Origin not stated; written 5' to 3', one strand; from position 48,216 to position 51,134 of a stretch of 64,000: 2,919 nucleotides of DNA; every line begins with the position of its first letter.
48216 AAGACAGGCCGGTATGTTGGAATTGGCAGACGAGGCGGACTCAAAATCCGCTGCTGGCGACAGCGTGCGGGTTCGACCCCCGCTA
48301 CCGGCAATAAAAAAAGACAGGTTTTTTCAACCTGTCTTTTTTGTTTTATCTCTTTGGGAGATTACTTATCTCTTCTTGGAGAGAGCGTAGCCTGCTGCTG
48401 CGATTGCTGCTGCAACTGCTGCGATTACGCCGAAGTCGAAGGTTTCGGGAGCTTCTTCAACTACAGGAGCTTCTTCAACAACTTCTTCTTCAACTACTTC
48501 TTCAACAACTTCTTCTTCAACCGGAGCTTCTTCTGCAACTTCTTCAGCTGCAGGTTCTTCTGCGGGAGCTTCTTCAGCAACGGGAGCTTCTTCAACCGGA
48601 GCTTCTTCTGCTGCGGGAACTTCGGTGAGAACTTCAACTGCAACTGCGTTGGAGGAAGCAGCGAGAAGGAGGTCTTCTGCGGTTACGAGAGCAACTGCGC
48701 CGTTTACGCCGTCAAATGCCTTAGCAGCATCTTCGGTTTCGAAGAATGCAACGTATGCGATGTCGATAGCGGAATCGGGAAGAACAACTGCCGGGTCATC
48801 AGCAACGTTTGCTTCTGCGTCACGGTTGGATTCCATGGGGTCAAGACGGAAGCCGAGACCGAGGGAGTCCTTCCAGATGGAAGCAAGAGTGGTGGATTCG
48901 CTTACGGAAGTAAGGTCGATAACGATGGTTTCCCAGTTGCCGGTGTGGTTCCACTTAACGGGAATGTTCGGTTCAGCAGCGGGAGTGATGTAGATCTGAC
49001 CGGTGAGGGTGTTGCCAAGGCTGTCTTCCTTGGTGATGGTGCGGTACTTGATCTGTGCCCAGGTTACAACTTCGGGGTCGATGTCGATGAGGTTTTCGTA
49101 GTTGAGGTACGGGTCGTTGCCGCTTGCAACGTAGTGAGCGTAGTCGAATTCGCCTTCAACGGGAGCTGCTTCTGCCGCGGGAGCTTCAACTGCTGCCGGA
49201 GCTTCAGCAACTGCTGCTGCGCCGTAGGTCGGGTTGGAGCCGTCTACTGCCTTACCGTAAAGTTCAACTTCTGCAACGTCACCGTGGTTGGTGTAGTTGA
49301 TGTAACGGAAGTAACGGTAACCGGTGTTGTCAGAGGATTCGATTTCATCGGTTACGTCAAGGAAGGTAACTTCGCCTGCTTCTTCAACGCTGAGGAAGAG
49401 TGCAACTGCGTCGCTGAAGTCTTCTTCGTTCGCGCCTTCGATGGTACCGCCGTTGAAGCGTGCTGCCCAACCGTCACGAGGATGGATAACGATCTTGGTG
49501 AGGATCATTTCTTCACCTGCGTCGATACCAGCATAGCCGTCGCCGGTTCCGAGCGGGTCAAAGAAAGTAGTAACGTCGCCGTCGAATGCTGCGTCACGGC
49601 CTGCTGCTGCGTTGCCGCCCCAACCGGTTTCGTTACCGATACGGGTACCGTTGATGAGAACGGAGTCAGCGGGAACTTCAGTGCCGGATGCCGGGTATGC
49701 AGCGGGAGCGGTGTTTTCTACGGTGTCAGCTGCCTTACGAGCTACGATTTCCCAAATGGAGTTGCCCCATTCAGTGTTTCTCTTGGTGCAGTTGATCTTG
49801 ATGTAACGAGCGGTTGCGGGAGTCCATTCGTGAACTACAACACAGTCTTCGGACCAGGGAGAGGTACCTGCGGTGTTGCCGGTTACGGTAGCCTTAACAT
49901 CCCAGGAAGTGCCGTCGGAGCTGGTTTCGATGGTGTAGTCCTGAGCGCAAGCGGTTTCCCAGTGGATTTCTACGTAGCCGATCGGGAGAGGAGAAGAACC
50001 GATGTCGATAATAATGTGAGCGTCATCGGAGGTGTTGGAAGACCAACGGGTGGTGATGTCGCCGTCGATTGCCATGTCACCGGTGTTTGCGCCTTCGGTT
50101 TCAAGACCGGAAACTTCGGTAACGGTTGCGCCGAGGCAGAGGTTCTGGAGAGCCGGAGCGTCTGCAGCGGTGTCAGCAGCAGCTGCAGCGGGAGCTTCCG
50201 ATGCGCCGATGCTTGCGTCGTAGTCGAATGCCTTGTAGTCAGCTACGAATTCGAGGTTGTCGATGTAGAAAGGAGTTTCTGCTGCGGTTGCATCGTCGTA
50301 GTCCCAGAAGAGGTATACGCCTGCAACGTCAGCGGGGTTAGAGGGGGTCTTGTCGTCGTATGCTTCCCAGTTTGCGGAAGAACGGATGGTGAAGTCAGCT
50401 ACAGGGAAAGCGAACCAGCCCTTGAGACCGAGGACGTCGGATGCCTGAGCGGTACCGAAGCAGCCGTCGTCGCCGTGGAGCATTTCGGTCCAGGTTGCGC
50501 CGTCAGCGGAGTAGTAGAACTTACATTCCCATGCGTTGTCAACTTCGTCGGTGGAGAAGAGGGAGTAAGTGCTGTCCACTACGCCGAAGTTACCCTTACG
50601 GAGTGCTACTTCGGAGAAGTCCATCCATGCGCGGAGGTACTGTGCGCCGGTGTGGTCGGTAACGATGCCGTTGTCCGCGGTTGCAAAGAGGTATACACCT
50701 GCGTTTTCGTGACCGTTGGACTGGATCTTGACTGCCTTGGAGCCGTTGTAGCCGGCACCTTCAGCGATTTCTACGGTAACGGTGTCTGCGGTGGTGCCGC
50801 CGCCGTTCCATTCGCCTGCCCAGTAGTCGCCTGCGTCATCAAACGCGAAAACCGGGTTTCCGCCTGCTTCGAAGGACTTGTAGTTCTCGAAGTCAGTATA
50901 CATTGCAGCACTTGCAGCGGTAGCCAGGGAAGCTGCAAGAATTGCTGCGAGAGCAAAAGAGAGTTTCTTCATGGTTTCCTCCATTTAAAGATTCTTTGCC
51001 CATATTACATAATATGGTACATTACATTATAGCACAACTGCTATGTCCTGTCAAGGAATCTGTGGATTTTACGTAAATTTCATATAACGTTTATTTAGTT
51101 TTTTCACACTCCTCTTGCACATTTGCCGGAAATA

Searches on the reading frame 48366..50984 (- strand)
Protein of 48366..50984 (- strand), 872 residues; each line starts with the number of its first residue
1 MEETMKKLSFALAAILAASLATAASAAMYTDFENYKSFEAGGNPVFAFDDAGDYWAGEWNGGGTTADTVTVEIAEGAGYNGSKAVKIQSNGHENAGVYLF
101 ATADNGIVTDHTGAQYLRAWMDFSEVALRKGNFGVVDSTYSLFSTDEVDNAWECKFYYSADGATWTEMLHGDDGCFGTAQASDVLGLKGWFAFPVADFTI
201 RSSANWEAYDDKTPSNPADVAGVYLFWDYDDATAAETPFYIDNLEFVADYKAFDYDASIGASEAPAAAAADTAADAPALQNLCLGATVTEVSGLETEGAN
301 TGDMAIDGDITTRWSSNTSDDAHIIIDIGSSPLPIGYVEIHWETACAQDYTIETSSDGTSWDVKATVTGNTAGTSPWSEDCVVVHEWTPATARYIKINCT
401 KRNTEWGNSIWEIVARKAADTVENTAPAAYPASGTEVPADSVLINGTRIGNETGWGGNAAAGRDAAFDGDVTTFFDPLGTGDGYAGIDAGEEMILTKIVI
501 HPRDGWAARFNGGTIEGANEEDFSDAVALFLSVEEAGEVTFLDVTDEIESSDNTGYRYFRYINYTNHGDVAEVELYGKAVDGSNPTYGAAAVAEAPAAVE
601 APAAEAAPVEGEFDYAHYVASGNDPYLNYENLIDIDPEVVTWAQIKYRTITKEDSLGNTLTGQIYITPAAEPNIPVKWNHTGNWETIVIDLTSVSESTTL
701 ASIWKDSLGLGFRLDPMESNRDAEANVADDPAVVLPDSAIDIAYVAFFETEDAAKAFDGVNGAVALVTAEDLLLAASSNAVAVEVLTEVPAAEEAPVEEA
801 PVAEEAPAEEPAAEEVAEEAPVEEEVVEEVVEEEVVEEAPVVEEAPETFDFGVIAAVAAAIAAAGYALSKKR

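Call 64: search_protein_families(library=pfam, proteins=[window:48366-50984:-], max_evalue=0.00001)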
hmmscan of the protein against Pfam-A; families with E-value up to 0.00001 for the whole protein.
window:48366-50984:- (872 aa): 2 families
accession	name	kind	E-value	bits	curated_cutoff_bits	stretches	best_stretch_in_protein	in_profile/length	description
PF00754.31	F5_F8_type_C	-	2.2e-21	76.7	28.2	1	297-410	9-123/127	F5/8 type C domain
PF22633.2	F5_F8_type_C_2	-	3.3e-15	56.9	27.8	1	305-397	2-91/91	NedA-like, galactose-binding domain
